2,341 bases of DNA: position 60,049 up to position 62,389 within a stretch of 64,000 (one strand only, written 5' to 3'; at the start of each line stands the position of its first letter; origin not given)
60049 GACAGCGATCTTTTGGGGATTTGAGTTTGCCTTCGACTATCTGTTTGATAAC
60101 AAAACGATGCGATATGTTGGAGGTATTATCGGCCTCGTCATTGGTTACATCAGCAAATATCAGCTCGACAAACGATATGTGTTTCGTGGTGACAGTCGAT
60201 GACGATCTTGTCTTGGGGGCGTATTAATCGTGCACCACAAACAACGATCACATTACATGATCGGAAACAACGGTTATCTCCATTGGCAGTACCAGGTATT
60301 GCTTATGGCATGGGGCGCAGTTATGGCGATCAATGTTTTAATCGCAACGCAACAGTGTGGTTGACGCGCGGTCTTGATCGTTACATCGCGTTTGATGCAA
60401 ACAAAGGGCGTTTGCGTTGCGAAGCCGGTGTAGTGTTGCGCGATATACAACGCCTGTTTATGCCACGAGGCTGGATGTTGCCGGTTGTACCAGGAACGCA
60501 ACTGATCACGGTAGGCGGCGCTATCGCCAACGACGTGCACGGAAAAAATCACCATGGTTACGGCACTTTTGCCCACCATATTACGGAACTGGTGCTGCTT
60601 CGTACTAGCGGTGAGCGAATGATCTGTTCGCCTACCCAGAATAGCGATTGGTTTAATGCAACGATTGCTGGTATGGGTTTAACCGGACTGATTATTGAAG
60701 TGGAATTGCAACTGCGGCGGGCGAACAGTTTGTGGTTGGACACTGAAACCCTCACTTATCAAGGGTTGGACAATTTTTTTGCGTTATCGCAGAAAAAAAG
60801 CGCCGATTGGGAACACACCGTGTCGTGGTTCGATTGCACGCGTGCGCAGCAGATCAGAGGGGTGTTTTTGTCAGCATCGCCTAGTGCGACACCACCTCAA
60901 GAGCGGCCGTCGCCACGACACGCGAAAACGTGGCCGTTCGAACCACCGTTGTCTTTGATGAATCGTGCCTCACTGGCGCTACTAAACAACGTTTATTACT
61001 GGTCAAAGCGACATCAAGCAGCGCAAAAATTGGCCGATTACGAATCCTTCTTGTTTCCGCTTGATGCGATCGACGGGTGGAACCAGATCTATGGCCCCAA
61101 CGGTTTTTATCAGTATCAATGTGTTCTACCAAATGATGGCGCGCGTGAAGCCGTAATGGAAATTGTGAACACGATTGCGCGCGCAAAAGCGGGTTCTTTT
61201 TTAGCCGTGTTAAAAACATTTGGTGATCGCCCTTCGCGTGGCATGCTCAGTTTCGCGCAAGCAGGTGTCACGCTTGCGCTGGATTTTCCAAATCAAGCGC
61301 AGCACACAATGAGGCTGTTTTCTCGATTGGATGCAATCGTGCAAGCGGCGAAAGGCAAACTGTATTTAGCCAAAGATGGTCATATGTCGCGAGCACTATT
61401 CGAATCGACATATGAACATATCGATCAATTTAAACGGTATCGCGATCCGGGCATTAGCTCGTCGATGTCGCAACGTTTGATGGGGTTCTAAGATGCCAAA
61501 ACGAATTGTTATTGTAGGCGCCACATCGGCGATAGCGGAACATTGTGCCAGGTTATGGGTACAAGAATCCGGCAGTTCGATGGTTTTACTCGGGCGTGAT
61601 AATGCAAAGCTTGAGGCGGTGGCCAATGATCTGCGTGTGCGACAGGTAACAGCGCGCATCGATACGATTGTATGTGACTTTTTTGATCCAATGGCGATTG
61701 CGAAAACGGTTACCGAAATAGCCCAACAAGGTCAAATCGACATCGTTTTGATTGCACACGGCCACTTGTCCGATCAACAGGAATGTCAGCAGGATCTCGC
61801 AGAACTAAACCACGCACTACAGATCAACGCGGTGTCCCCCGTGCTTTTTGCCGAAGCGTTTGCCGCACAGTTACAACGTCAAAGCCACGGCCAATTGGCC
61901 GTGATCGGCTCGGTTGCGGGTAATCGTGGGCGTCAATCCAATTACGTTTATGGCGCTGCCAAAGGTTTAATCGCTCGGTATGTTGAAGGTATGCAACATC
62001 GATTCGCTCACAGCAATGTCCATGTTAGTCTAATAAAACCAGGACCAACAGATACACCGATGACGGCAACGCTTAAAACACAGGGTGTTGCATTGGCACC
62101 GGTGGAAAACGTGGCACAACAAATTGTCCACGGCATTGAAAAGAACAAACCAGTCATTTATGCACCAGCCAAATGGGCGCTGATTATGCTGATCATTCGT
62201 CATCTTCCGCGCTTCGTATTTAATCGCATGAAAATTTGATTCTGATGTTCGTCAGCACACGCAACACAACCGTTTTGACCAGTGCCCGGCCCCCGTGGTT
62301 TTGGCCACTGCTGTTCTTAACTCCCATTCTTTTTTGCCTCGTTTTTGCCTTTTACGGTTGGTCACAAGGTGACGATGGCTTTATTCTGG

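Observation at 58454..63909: A complete decaprenyl-phospho-arabinofuranose (DPA)-type pathway plus a GT-C transferase in a gammaproteobacterial origin-proximal region.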

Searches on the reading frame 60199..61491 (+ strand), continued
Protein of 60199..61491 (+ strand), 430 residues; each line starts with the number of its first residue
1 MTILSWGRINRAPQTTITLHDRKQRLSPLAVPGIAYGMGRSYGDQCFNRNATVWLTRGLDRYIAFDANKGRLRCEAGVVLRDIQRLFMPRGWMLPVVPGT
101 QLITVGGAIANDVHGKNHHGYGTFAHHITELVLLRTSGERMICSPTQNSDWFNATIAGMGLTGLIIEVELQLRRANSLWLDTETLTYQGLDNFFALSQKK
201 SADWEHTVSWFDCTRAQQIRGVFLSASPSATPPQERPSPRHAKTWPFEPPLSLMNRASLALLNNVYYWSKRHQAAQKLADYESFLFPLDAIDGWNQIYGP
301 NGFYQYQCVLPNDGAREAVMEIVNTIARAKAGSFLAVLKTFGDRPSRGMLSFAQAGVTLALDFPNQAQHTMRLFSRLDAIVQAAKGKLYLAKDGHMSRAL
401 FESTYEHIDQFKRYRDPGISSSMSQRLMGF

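Call 84: search_dna_similar(query=window:60199-61491:+, collection=plasmids, mode=protein, max_evalue=1e-20, max_rows=30)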
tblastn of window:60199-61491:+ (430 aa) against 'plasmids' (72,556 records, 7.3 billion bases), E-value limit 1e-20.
Records with a match: 65; places in all: 65; records where one place covers at least 80% of the query: 65.
Best place of each record, by identity: <60% 65.
By first word of the organism name: Rhizobium 34; Sinorhizobium 5; Cereibacter 3; Salipiger 3; Agrobacterium 2; Ruegeria 2; Burkholderia 1; Granulicella 1; Paracoccus 1; Rhodobacteraceae 1; and 12 more.
By predicted mobility (MOB-suite, as given by PLSDB): non-mobilizable 46; conjugative 14; mobilizable 5.
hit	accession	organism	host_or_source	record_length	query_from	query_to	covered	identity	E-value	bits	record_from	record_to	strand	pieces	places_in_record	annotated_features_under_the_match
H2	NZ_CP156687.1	Burkholderia stagnalis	Bacterial cells,soils collected in ...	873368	3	426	99%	42.4%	3e-97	326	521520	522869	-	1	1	FAD-binding oxidoreductase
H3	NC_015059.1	Granulicella tundricola MP5ACTX9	-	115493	5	429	99%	41.6%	6e-103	342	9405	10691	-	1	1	FAD-binding oxidoreductase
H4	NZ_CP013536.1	Rhizobium phaseoli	Phaseolus vulgaris,Whole ...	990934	2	427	99%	41.1%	3e-87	297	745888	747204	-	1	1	FAD-binding oxidoreductase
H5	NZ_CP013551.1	Rhizobium phaseoli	Phaseolus vulgaris,Whole ...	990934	2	427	99%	41.1%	3e-87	297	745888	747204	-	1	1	FAD-binding oxidoreductase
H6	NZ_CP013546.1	Rhizobium phaseoli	Phaseolus vulgaris,Whole ...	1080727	2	427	99%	41.1%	3e-87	297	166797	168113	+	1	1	record has no annotation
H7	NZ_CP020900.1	Rhizobium phaseoli Brasil 5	Phaseolus vulgaris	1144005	2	427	99%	41.1%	5e-87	296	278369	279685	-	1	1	record has no annotation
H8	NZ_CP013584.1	Rhizobium phaseoli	Phaseolus vulgaris,Whole ...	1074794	2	427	99%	41.0%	1e-81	281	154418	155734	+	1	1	record has no annotation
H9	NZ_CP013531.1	Rhizobium phaseoli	Phaseolus vulgaris,Whole ...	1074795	2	427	99%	41.0%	1e-81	281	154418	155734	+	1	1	record has no annotation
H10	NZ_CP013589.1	Rhizobium phaseoli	Phaseolus vulgaris,Whole ...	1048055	6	427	98%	41.3%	1e-86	295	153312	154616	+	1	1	record has no annotation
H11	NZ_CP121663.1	Rhizobium sp. CB3090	Gliricidia sp.,cell culture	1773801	3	427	99%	40.8%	1e-98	330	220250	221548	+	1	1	record has no annotation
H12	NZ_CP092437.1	Rhizobium sp. K102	Phaseolus vulgaris,Cell culture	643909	2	427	99%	40.7%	5e-88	299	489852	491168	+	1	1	FAD-binding oxidoreductase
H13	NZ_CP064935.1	Rhizobium phaseoli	Phaseolus vulgaris,single cell,soil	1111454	2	427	99%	40.7%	3e-87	297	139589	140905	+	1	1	record has no annotation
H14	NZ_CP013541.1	Rhizobium phaseoli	Phaseolus vulgaris,Whole ...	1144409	2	427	99%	40.7%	3e-87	297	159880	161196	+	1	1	record has no annotation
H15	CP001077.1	Rhizobium etli CIAT 652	-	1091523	2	427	99%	40.7%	6e-87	296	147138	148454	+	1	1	putative oxidoreductase protein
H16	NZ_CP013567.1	Rhizobium phaseoli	Phaseolus vulgaris,Whole ...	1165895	6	427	98%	41.0%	4e-87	297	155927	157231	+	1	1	record has no annotation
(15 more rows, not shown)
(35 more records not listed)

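Call 85: get_annotated_region(hit=H2, flank=7000)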
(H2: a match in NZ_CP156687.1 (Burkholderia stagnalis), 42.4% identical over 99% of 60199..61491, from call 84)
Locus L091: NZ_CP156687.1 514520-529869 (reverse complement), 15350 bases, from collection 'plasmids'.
description: Burkholderia stagnalis strain YJ-2 plasmid plas2, complete sequence
organism: Burkholderia stagnalis (NCBI taxid 1503054)
taxonomy: Bacteria; Pseudomonadota; Betaproteobacteria; Burkholderiales; Burkholderiaceae; Burkholderia; Burkholderia stagnalis
host: -; source: Bacterial cells,soils collected in Guangdong Province, China; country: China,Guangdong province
typing (MOB-suite, as given by PLSDB): non-mobilizable
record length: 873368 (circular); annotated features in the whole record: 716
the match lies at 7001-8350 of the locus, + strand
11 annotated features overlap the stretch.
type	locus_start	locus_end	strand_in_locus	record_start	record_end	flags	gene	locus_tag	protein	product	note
CDS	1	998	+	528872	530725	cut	-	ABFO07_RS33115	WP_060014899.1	L-tyrosine/L-tryptophan isonitrile synthase family protein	-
CDS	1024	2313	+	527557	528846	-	-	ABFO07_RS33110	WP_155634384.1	nucleotide disphospho-sugar-binding domain-containing protein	-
CDS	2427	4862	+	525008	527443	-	-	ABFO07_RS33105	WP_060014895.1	hypothetical protein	-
CDS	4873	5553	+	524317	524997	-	-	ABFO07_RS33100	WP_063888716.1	class I SAM-dependent methyltransferase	-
CDS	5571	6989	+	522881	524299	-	-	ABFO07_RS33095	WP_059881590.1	UbiA family prenyltransferase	-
CDS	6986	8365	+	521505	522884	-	-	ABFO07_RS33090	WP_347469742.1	FAD-binding oxidoreductase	-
CDS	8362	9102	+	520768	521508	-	-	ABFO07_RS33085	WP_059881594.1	SDR family oxidoreductase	-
CDS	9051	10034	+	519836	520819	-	-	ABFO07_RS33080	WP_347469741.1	SDR family oxidoreductase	-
CDS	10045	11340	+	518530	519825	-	-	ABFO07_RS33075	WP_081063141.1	NAD(P)/FAD-dependent oxidoreductase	-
CDS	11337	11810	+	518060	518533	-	-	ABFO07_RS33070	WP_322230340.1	GtrA family protein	GO:0000271 - polysaccharide biosynthetic process [Evidence IEA]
CDS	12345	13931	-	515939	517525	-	-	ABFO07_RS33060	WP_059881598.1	glycosyl hydrolase family 18 protein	GO:0005975 - carbohydrate metabolic process [Evidence IEA]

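Call 86: get_annotated_region(hit=H12, flank=7000)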
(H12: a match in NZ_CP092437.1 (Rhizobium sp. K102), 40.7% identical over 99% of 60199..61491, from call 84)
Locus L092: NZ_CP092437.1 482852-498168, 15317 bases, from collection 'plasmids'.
description: Rhizobium sp. K102 plasmid pRSpK102d, complete sequence
organism: Rhizobium sp. K102 (NCBI taxid 2918527)
taxonomy: Bacteria; Pseudomonadota; Alphaproteobacteria; Hyphomicrobiales; Rhizobiaceae; Rhizobium; Rhizobium sp. K102
host: -; source: Phaseolus vulgaris,Cell culture; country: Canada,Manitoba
typing (MOB-suite, as given by PLSDB): non-mobilizable
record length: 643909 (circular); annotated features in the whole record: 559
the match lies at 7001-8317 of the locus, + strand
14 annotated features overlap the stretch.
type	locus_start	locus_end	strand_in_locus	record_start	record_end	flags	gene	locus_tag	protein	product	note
CDS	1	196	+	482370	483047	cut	-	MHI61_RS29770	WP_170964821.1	GntR family transcriptional regulator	-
CDS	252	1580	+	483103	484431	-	-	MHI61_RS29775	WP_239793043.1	sugar ABC transporter substrate-binding protein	-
CDS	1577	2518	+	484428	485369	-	-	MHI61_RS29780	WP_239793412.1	sugar ABC transporter permease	-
CDS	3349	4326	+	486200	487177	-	-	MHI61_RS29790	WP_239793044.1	sugar kinase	-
CDS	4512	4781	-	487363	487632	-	-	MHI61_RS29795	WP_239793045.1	hypothetical protein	-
CDS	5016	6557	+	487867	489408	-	-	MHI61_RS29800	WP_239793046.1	UbiA family prenyltransferase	-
CDS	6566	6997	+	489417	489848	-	-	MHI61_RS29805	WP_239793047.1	GtrA family protein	-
CDS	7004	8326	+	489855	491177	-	-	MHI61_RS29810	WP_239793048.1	FAD-binding oxidoreductase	-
CDS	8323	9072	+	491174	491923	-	-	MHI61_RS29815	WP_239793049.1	SDR family oxidoreductase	-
CDS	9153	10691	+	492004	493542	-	-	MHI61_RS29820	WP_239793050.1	hypothetical protein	-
CDS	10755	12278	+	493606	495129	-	-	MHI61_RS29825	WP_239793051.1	hypothetical protein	-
CDS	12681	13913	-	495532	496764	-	-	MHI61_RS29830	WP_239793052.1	ABC transporter substrate-binding protein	-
CDS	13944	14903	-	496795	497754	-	-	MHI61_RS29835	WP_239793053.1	branched-chain amino acid ABC transporter permease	GO:0015803 - branched-chain amino acid transport [Evidence IEA]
CDS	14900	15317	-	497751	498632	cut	-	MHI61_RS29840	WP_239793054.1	branched-chain amino acid ABC transporter permease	GO:0015803 - branched-chain amino acid transport [Evidence IEA]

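Call 99: search_solved_structures(query=L001:7863-9368:+, max_evalue=0.01)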
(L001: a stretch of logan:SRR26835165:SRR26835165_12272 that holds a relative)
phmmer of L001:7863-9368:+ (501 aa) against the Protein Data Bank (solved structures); distinct sequences matched with E-value up to 0.01: 0.

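Call 100: search_solved_structures(query=L001:9369-9893:+, max_evalue=0.1)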
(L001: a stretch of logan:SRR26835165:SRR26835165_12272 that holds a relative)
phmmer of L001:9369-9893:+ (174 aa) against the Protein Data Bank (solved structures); distinct sequences matched with E-value up to 0.1: 0.

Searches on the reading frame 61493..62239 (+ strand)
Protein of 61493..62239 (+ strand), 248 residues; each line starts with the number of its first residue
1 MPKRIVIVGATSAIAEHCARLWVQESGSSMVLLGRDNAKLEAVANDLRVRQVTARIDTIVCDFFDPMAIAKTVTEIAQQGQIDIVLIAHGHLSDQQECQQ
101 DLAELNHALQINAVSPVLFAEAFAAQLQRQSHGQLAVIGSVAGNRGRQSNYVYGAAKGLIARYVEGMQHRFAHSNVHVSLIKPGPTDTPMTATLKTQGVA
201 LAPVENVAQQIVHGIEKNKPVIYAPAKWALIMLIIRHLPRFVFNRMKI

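Call 3: search_protein_families(library=pfam, proteins=[window:61493-62239:+], max_evalue=0.01)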
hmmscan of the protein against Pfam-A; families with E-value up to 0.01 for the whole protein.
window:61493-62239:+ (248 aa): 4 families
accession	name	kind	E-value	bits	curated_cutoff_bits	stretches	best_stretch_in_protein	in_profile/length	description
PF00106.31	adh_short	-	1.7e-29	103.1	26.6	1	3-196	1-192/195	short chain dehydrogenase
PF13561.12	adh_short_C2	-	2.9e-21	76.6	27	1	9-201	1-191/236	Enoyl-(Acyl carrier protein) reductase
PF08659.16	KR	-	3.2e-09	37.4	22.6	1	6-161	4-157/180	KR domain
PF03808.19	Glyco_tran_WecG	-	9.3e-05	22.7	27.4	0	15-99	33-114/168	Glycosyl transferase WecG/TagA/CpsF family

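Call 4: search_protein_families(library=ncbifam, proteins=[window:61493-62239:+], max_evalue=0.01)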
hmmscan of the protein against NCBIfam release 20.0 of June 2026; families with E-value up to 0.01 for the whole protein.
window:61493-62239:+ (248 aa): 186 families (the best 25 are shown)
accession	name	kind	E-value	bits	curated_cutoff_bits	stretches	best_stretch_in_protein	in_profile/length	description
NF005489.0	PRK07102.1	equivalog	8.7e-74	248.2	267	1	3-248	2-243/243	SDR family oxidoreductase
NF053786.1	DcplherypntRedDprE2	equivalog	3.5e-49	167.7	250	1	2-247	8-251/252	decaprenylphospho-beta-D-erythro-pentofuranosid-2-ulose 2-reductase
NF005437.0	PRK07024.1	equivalog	3.1e-30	105.5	266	1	2-246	4-246/259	SDR family oxidoreductase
NF006099.0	PRK08251.1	equivalog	1.1e-27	96.9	253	1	3-246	5-249/250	SDR family oxidoreductase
NF004110.0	PRK05599.1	equivalog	3.9e-27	95.3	362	1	4-246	2-244/246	SDR family oxidoreductase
NF005559.1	PRK07231.1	subfamily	6.9e-23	81.4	215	1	3-196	5-196/249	glucose 1-dehydrogenase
NF006565.0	PRK09072.1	equivalog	1.9e-22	80.1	238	1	3-223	6-226/265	SDR family oxidoreductase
NF047420.2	EF_P_mod_YmfI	equivalog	5.6e-22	78.6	238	1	5-198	2-190/236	elongation factor P 5-aminopentanone reductase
NF005878.0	PRK07825.1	subfamily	3e-21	76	287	1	3-245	10-247/278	short chain dehydrogenase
NF052558.1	MBtsdlDhBudC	equivalog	4.8e-20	72.2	270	1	3-197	4-193/250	meso-2,3-butanediol dehydrogenase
NF009466.0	PRK12826.1-2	subfamily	1.4e-19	70.5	222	1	3-197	4-198/248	3-oxoacyl-ACP reductase FabG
NF006074.0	PRK08220.1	equivalog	2.8e-19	69.7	312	1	3-199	9-193/251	2,3-dihydro-2,3-dihydroxybenzoate dehydrogenase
NF006073.0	PRK08219.1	equivalog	5.6e-19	68.8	218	1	4-203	5-192/227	SDR family oxidoreductase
NF040690.1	mycolate_SDR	equivalog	6e-19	68.5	380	1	4-191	10-194/265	mycolate reductase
NF004825.0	PRK06181.1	equivalog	1e-18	67.6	215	1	3-241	7-254/268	SDR family oxidoreductase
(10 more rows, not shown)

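Call 63: search_solved_structures(query=window:61493-62239:+, max_evalue=1e-10, show_alignments=1)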
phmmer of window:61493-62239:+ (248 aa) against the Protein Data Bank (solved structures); distinct sequences matched with E-value up to 1e-10: 7.
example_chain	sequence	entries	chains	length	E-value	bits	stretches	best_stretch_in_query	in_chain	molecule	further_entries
21gq_C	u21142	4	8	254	2.7e-27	99.2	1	2-247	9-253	Decaprenylphosphoryl-2-keto-beta-D-erythro-pentose reductase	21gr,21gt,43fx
6zdz_A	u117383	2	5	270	2.8e-14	56.7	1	6-192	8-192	alcohol dehydrogenase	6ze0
6qhe_A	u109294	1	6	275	5.5e-12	49.1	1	6-194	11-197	Alcohol Dehydrogenase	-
5t2u_A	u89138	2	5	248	1.2e-11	48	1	6-192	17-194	Oxidoreductase, short chain dehydrogenase/reductase family protein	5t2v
4z9x_A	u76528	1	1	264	1.7e-11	47.5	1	5-196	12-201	Gluconate 5-dehydrogenase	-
4bmv_A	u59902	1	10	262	2.1e-11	47.2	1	5-192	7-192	SHORT-CHAIN DEHYDROGENASE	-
9pvq_A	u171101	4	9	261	4.4e-11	46.2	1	4-193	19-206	NAD-dependent epimerase/dehydratase:Short-chain dehydrogenase/reductase SDR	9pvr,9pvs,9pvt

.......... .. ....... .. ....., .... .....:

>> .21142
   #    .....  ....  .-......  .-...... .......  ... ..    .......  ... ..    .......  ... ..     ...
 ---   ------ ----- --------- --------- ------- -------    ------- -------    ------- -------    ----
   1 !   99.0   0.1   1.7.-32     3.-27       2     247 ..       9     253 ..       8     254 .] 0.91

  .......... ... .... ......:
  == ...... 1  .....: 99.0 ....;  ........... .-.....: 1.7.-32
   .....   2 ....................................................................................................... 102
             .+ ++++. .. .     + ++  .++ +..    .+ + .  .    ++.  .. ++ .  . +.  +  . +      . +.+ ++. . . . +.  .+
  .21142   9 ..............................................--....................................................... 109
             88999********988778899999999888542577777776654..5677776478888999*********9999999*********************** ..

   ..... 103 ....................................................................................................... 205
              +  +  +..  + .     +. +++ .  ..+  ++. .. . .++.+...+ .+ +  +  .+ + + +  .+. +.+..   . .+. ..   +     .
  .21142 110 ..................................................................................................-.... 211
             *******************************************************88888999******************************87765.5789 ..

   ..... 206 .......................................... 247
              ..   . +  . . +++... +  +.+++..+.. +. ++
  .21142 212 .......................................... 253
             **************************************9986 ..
